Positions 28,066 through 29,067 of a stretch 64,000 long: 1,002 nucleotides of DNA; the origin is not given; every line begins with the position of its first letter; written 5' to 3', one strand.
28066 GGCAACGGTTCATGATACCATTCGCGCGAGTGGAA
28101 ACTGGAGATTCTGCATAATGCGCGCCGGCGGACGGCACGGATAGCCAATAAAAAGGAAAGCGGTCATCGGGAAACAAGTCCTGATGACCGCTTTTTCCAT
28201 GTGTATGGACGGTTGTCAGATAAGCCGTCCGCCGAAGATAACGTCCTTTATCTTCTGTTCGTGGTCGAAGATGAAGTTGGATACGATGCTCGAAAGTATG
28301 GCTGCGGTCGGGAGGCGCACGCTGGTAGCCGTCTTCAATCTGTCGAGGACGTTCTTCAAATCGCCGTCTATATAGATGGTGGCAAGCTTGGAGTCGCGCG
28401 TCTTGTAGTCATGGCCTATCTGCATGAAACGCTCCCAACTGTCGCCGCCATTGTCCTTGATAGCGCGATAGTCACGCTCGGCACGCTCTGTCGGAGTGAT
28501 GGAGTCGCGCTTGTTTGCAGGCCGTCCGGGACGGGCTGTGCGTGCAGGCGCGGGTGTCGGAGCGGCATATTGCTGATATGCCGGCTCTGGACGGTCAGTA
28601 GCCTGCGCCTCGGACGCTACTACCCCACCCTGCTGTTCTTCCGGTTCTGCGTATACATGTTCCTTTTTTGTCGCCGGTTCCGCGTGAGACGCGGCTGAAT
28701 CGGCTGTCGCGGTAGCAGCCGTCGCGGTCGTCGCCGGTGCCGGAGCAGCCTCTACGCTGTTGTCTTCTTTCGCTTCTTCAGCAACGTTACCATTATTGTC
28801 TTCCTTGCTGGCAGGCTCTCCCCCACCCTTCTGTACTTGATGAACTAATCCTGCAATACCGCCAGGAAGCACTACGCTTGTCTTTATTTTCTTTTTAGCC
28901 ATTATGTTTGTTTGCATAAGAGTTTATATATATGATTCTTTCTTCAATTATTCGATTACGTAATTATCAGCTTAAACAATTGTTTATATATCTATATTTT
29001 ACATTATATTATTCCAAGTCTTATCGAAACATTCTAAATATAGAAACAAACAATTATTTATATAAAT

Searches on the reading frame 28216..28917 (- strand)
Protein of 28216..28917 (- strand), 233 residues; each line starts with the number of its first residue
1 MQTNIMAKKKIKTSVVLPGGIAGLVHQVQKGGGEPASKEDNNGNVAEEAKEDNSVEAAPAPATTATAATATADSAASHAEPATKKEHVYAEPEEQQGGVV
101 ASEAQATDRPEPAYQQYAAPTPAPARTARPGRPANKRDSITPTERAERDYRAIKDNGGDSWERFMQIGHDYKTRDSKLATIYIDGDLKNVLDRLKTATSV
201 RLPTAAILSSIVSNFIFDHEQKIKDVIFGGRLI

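Call 5: search_protein_families(library=pfam, proteins=[window:28216-28917:-])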
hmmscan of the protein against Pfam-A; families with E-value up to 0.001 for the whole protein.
window:28216-28917:- (233 aa): 0 families

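Call 12: search_protein_families(library=ncbifam, proteins=[window:28216-28917:-], max_evalue=0.1)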
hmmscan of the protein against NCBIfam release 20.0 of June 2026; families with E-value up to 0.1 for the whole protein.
window:28216-28917:- (233 aa): 4 families
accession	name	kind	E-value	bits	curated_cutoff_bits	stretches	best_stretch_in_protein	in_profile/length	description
NF008975.0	PRK12323.1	equivalog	0.0049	15.6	875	1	30-164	367-502/709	DNA polymerase III subunit gamma/tau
NF033761.1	gliding_GltJ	equivalog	0.0059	15.7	450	1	21-144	386-512/671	adventurous gliding motility protein GltJ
NF005846.3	PRK07764.1-6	equivalog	0.018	14.1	625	1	36-145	390-505/628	DNA polymerase III subunit gamma and tau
TIGR04375.1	cyano_w_EgtBD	hypoth_equivalog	0.084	13.1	125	0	141-181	82-122/155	hercynine metabolism protein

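Call 13: search_protein_families(library=pfam, proteins=[window:28216-28917:-], max_evalue=10)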
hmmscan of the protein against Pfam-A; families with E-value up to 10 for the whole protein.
window:28216-28917:- (233 aa): 1 family
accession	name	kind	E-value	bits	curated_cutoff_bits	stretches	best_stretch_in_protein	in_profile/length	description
PF05053.19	Menin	-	0.02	13.7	23.6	1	7-106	506-603/678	Menin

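Call 32: find_homologous_proteins(query=window:28216-28917:-, max_evalue=0.001)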
Query window:28216-28917:- (233 aa): 359 proteins with E <= 0.001 among 4310 candidates; the best 120 are listed.
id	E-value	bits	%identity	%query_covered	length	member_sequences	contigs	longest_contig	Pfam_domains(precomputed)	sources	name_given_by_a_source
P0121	2.1e-146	504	100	100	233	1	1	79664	-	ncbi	-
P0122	1.2e-112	393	80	98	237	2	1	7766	-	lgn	-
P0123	4.0e-59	218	53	98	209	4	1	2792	-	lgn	-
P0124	1.4e-53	200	53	98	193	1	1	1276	-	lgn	-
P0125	1.9e-53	200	49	98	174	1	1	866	-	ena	-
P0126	1.1e-52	197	54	98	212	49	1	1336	-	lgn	-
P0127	3.6e-52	196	52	98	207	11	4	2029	-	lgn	-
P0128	3.5e-51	192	52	98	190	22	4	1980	-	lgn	-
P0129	3.5e-51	192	49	98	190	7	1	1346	-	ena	-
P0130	1.5e-50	190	48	98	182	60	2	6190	-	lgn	-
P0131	2.1e-50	190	49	98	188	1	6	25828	-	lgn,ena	-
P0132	1.1e-49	187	49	98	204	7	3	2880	-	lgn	-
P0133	1.9e-49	187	50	98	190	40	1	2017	-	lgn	-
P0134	3.6e-49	186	50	98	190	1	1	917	-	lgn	-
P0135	4.8e-47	179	48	98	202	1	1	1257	-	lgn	-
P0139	8.0e-38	149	45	98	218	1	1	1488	PF11888.14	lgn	-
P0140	8.4e-38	149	42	98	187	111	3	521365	-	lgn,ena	-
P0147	1.0e-34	139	54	39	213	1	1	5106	PF11888.14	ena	-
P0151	2.9e-34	137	41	98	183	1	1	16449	PF11888.14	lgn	-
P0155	7.5e-34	136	39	98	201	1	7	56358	PF11888.14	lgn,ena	-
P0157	1.4e-33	135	37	98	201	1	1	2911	PF11888.14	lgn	-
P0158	1.4e-33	135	54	39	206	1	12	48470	PF11888.14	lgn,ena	-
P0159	1.5e-33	135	54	39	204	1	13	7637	PF11888.14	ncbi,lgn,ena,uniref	ncbi:hypothetical protein [Hallella sp.]|uniref:hypothetical protein n=1 Tax=Hallella sp. TaxID=2980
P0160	1.5e-33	135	39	98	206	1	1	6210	PF11888.14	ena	-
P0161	1.6e-33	135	54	39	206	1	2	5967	PF11888.14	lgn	-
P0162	1.8e-33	135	54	39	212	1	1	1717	PF11888.14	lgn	-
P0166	2.1e-33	134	54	39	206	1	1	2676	PF11888.14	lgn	-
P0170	3.0e-33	134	54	39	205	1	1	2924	PF11888.14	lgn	-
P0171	3.1e-33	134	54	39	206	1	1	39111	PF11888.14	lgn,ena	-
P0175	3.3e-33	134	36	98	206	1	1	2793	PF11888.14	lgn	-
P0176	3.3e-33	134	54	39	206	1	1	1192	PF11888.14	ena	-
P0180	3.6e-33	133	54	39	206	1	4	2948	PF11888.14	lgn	-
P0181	3.7e-33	133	54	39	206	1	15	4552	PF11888.14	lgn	-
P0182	3.7e-33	133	54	39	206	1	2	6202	PF11888.14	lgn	-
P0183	3.7e-33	133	54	39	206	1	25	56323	PF11888.14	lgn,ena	-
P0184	3.7e-33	133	54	39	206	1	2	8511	PF11888.14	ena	-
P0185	4.0e-33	133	39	98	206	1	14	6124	PF11888.14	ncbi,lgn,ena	-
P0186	4.0e-33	133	39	98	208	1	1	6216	PF11888.14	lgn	-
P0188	4.1e-33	133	54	39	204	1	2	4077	PF11888.14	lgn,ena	-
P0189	4.1e-33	133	39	98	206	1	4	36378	PF11888.14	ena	-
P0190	4.1e-33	133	54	39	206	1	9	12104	PF11888.14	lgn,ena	-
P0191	4.2e-33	133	38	98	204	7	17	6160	PF11888.14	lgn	-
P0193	4.3e-33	133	54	39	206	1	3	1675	PF11888.14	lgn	-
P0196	4.5e-33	133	39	98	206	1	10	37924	PF11888.14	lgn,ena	-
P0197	4.5e-33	133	54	39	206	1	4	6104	PF11888.14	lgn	-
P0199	4.6e-33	133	38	98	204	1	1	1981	PF11888.14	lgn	-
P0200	4.6e-33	133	54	39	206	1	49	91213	PF11888.14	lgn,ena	-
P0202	4.8e-33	133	55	39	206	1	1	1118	PF11888.14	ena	-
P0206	5.3e-33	133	39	98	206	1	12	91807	PF11888.14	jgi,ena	jgi:hypothetical protein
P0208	5.6e-33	133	58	41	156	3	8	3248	PF11888.14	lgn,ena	-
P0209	5.7e-33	133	54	39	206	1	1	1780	PF11888.14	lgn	-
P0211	5.8e-33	133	54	39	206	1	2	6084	PF11888.14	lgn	-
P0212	5.9e-33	133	54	39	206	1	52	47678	PF11888.14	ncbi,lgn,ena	-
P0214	5.9e-33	133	54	39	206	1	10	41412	PF11888.14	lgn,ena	-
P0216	6.1e-33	133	54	39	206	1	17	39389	PF11888.14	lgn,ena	-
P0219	6.3e-33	133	54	39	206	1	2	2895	PF11888.14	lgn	-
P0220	6.5e-33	133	54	39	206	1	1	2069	PF11888.14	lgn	-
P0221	6.5e-33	133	54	39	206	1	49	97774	PF11888.14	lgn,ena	-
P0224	6.7e-33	133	37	98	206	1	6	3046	PF11888.14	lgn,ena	-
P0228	6.8e-33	133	54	39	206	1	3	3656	PF11888.14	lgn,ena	-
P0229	6.9e-33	133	54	39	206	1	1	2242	PF11888.14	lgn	-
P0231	7.0e-33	133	54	39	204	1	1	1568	PF11888.14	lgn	-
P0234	7.3e-33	132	40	98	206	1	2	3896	PF11888.14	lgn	-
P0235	7.3e-33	132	40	98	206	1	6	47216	PF11888.14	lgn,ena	-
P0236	7.4e-33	132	54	39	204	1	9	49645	PF11888.14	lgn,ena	-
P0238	7.4e-33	132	54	39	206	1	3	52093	PF11888.14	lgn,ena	-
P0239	7.5e-33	132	54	39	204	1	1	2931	PF11888.14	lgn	-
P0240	7.5e-33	132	37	98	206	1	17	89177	PF11888.14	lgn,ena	-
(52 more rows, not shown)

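Call 33: find_encoding_contigs(protein=P0122, flank=10000, max_places=3)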
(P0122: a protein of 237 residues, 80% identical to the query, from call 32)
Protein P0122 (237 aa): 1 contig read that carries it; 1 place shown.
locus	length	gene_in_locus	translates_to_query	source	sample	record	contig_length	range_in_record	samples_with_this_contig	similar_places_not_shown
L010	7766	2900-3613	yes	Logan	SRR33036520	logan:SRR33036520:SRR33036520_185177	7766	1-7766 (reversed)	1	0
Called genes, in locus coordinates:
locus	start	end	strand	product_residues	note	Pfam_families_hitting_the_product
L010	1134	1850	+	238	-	-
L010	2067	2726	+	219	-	PF01656:CbiA, PF09140:MipZ, PF10609:ParA (weak), PF13614:AAA_31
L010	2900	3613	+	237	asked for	-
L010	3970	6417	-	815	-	PF14699:hGDE_N (faint), PF00754:F5_F8_type_C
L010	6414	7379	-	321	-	PF13734:Inhibitor_I69, PF01640:Peptidase_C10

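Call 34: find_encoding_contigs(protein=P0185, flank=10000, max_places=3)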
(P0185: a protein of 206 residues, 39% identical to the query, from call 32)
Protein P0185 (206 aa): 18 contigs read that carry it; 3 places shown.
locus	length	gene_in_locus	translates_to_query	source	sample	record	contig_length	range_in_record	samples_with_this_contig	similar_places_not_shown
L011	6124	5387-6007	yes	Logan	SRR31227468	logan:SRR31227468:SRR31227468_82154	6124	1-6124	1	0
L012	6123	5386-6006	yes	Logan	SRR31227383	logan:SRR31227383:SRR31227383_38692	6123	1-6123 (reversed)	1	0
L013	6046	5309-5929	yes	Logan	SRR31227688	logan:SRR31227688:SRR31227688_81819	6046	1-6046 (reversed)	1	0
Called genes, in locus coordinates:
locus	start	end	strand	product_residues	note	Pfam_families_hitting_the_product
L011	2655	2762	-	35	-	-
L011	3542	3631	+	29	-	-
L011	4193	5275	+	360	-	PF01656:CbiA, PF09140:MipZ, PF10609:ParA (faint), PF13614:AAA_31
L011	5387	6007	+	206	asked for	PF11888:DUF3408 (faint)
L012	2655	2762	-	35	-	-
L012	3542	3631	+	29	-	-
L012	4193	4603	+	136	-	-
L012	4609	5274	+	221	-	PF01656:CbiA, PF09140:MipZ, PF10609:ParA (weak), PF13614:AAA_31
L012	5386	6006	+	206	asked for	PF11888:DUF3408 (faint)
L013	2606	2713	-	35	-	-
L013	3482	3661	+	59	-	-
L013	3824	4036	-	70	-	-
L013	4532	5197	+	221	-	PF01656:CbiA, PF09140:MipZ, PF10609:ParA (weak), PF13614:AAA_31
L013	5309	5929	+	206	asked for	PF11888:DUF3408 (faint)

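Call 37: find_encoding_contigs(protein=P0140, flank=10000, max_places=2)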
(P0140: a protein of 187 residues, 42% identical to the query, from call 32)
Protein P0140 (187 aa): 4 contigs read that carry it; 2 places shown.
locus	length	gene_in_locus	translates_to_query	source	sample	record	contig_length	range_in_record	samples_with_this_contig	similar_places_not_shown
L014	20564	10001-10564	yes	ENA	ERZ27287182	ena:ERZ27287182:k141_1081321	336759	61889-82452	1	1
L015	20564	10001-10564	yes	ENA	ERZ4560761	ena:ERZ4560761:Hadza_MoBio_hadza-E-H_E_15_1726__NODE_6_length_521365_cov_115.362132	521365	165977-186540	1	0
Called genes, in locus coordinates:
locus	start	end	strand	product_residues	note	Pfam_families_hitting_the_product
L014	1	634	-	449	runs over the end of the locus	PF00860:Xan_ur_permease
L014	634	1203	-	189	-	PF00156:Pribosyltran (weak)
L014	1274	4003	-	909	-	PF00580:UvrD-helicase, PF13245:AAA_19, PF01443:Viral_helicase1 (faint), PF13361:UvrD_C, PF00929:RNase_T, PF13538:UvrD_C_2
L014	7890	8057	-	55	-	-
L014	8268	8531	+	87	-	-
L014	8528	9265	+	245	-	-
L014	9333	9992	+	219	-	PF01656:CbiA, PF09140:MipZ, PF10609:ParA (weak), PF13614:AAA_31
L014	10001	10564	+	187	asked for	-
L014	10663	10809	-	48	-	-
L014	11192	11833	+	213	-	PF00702:Hydrolase, PF13419:HAD_2, PF13242:Hydrolase_like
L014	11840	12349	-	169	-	PF25084:LbH_EIF2B (faint), PF25087:GMPPB_C (faint), PF00132:Hexapep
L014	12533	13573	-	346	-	PF02912:Phe_tRNA-synt_N, PF01409:tRNA-synt_2d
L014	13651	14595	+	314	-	PF14254:DUF4348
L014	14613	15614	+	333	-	PF01565:FAD_binding_4, PF02873:MurB_C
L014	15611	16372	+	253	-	PF23023:Anti-Pycsar_Apyc1, PF00753:Lactamase_B, PF12706:Lactamase_B_2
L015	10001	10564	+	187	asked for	-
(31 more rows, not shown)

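Call 38: find_encoding_contigs(protein=P0221, flank=10000, max_places=2)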
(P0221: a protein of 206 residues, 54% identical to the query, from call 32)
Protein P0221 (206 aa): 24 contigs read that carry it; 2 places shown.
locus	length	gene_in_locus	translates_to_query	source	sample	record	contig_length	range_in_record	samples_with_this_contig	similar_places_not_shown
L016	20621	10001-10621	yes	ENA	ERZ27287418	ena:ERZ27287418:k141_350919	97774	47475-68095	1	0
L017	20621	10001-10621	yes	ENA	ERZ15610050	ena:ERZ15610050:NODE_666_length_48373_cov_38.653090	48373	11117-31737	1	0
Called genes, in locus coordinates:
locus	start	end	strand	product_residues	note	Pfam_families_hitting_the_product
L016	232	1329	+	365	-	PF00078:RVT_1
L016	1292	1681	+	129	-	-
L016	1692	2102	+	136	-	-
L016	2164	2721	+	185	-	-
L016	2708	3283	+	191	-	PF05838:Glyco_hydro_108, PF09374:PG_binding_3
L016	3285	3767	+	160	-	PF18925:DUF5675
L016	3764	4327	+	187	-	-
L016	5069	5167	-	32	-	-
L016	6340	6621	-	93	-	-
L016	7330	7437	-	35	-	-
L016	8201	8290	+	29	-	-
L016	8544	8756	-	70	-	-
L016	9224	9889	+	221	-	PF01656:CbiA, PF09140:MipZ, PF10609:ParA (weak), PF13614:AAA_31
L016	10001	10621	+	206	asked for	PF11888:DUF3408 (weak)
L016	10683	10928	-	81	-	-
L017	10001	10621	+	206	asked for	PF11888:DUF3408 (weak)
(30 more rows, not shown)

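Call 70: search_solved_structures(query=A2, max_evalue=10, show_alignments=2)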
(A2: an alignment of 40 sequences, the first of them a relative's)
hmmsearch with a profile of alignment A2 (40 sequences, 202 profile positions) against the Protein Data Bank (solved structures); distinct sequences matched with E-value up to 10: 9.
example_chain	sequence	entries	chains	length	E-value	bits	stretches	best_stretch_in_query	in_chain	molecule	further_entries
4msm_A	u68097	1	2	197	1.1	12.6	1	139-178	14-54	AMSH-like protease sst2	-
4nql_A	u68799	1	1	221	1.3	12.3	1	139-178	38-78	AMSH-like protease sst2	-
4zd5_A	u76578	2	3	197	1.5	12.1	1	139-178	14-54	AMSH-like protease sst2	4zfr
4pqt_A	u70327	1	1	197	1.7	11.9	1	139-178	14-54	AMSH-like protease sst2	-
4zd4_A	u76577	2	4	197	1.7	11.9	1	139-178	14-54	AMSH-like protease sst2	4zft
4jxe_A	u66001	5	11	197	1.7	11.9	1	139-178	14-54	AMSH-like protease sst2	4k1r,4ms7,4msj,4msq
7lm3_A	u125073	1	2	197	1.8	11.9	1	139-178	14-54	AMSH-like protease sst2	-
4msd_A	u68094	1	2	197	1.8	11.8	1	139-178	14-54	AMSH-like protease sst2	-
9fqr_HU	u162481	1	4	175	3.7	10.8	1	36-140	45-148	DPY30 domain-containing protein 1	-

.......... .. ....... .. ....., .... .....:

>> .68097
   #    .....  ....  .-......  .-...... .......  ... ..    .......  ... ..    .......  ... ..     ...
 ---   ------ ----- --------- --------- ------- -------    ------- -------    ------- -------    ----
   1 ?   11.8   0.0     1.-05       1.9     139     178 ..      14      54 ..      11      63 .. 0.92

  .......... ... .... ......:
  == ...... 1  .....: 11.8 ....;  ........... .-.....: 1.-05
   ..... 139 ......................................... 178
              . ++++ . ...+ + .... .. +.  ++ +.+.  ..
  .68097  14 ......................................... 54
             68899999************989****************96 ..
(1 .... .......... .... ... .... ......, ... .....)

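Call 75: predict_structure(alignment_id=A2)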
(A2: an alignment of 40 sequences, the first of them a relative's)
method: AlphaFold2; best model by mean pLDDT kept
length: 233 residues; sequences in the alignment: 40
mean_pLDDT: 51.9   pTM: 0.23
mean pLDDT of the five models: 51.9, 51.5, 50.4, 46.8, 42.5
residues with pLDDT >= 90: 0; 70-90: 35; 50-70: 81; < 50: 117
segments of 3 or more residues with pLDDT < 50: 31-34, 36-91, 93-106, 108-132, 150-154, 177-182, 231-233
pLDDT, mean of each block of 10 residues (from residue 1): 53 61 54 41 34 36 37 35 39 41 45 43 44 51 52 53 70 54 63 70 73 75 70 48
secondary structure, 60 per line:
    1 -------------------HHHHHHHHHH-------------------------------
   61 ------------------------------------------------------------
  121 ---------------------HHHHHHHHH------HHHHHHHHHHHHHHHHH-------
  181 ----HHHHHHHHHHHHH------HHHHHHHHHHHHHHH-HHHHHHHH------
elements in order: H20-29 H142-150 H157-173 H185-197 H204-218 H220-227

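Call 90: find_encoding_contigs(protein=P0121, flank=1000, max_places=2)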
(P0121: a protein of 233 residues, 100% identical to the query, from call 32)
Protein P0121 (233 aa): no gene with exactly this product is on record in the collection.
